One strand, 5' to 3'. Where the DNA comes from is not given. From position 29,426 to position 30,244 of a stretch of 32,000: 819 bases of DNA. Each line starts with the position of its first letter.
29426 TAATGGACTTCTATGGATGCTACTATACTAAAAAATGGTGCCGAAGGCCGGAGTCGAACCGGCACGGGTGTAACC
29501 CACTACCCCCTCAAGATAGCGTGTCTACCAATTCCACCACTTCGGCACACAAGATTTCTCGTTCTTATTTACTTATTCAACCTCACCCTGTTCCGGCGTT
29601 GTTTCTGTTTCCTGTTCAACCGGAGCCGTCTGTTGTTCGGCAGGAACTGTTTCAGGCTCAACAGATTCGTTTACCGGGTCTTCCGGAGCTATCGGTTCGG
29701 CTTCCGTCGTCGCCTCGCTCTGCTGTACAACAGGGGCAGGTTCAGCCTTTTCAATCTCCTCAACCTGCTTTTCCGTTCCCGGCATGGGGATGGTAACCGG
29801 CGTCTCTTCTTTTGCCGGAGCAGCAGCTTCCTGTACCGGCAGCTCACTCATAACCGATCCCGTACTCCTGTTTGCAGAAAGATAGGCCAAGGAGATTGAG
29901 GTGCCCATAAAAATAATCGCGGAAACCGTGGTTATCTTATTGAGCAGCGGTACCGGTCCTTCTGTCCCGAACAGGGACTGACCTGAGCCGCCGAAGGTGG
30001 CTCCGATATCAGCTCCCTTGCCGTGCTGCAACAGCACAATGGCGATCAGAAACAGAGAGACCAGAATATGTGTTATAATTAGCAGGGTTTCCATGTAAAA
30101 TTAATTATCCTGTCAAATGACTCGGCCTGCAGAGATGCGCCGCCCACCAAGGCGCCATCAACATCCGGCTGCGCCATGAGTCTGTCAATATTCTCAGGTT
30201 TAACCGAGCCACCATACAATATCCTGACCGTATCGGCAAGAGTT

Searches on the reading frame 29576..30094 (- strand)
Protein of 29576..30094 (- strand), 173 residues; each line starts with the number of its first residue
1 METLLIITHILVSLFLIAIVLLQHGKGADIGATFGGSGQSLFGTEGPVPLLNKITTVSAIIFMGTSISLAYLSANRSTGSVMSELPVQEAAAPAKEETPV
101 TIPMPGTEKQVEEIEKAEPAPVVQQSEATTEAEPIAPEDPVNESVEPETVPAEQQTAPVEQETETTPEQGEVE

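Call 26: search_protein_families(library=pfam, proteins=[window:29576-30094:-], max_evalue=0.001)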
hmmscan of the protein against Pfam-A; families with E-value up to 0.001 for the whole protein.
window:29576-30094:- (173 aa): 1 family
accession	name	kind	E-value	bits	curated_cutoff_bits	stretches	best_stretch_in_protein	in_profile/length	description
PF03840.19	SecG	-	7.1e-20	71.3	29.2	1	4-72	1-70/70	Preprotein translocase SecG subunit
